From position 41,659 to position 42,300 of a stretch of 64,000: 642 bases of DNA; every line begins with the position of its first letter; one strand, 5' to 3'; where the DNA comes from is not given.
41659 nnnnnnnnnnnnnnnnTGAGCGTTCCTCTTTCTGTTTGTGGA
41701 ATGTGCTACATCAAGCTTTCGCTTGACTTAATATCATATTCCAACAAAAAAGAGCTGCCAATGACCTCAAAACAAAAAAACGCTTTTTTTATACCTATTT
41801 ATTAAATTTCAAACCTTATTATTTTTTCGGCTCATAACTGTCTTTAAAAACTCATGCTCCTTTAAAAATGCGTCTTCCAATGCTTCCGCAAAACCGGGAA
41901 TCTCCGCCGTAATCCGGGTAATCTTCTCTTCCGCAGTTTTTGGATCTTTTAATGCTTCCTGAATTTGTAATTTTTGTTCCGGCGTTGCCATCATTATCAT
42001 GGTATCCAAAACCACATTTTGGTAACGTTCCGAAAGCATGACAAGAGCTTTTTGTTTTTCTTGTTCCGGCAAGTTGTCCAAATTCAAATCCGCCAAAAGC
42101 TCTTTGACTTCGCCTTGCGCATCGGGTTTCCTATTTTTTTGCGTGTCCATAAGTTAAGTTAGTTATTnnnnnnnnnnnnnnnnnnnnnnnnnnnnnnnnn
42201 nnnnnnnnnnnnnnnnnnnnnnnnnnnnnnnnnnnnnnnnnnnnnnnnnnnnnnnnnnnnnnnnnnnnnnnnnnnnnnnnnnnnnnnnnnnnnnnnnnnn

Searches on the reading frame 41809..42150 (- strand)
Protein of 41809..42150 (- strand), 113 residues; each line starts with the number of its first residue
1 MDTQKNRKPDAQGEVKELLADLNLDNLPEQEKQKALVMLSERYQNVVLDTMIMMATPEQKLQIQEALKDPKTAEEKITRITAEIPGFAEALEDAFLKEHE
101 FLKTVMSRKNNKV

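Call 6: search_protein_families(library=pfam, proteins=[window:41809-42150:-], max_evalue=0.1)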
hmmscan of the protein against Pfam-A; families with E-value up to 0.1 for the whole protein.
window:41809-42150:- (113 aa): 0 families

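Call 7: search_protein_families(library=ncbifam, proteins=[window:41809-42150:-], max_evalue=0.1)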
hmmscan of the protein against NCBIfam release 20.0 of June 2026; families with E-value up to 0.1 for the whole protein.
window:41809-42150:- (113 aa): 2 families
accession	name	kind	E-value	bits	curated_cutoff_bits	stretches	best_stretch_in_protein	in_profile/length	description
NF005582.0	PRK07279.1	equivalog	0.025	12.5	1279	1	20-110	339-427/1033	DNA polymerase III subunit alpha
NF052612.1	sll0565_fam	equivalog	0.064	13.7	50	1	31-100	9-80/106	sll0565 family protein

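Call 20: search_protein_families(library=phrogs, proteins=[window:41809-42150:-], max_evalue=0.01)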
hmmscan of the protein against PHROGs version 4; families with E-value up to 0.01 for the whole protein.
window:41809-42150:- (113 aa): 0 families

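Call 21: search_protein_families(library=padloc, proteins=[window:41809-42150:-], max_evalue=0.01)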
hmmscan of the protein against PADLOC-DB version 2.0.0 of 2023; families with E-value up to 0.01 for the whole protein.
window:41809-42150:- (113 aa): 0 families

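Call 44: search_protein_families(library=pfam, alignment_id=A5, max_evalue=1)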
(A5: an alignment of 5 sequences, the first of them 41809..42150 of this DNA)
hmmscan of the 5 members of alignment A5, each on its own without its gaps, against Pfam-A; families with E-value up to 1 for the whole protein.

A. member 1, window:41809-42150:- (113 aa): 0 families

B. families by the number of members that match (of 5 scanned): 7 families
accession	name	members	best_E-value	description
PF18908.5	DUF5663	3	0.0013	Protein of unknown function (DUF5663)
PF05008.21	V-SNARE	1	0.0026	Vesicle transport v-SNARE protein N-terminus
PF17944.6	Arg_decarbox_C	1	0.055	Arginine decarboxylase C-terminal helical extension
PF06572.17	DUF1131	1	0.15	Protein of unknown function (DUF1131)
PF13864.11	Enkurin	1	0.17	Calmodulin-binding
PF14804.11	Jag_N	1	0.27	Jag N-terminus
PF07704.17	PSK_trans_fac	1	0.33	Rv0623-like transcription factor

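Call 89: find_encoding_contigs(protein=window:41809-42150:-, flank=1000, max_places=4)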
Protein window:41809-42150:- (113 aa): 1 contig read that carries it; 1 place shown.
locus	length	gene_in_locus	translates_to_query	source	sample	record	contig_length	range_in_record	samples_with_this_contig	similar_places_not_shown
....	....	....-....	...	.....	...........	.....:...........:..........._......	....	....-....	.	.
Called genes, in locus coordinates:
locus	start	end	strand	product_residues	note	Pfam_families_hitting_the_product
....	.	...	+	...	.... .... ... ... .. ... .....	-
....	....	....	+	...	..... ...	-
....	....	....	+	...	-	?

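Call 90: search_solved_structures(query=A5, max_evalue=10)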
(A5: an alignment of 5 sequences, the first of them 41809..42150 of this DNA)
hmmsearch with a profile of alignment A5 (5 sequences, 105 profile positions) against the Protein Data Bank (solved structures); distinct sequences matched with E-value up to 10: 9.
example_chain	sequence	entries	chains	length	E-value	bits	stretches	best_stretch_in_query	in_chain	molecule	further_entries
5h7b_A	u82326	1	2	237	0.0029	20.5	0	8-72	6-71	Immunoglobulin G-binding protein A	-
5h7a_C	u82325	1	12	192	0.0056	19.6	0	8-38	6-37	Immunoglobulin G-binding protein A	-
5h79_D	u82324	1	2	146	0.019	17.9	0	12-38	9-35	Immunoglobulin G-binding protein A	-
2x43_S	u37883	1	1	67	0.043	16.8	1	53-104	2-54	SHERP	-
9r2o_A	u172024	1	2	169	0.079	15.9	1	14-90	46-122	N5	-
8i7o_L2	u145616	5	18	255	0.31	14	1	5-44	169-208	Enkurin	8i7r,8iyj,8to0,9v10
7ung_h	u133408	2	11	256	0.36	13.8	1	5-44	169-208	Enkurin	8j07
2i9i_A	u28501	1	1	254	0.48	13.4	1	25-66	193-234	Hypothetical protein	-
8tsh_E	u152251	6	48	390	5.7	10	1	25-90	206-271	Capsular biosynthesis protein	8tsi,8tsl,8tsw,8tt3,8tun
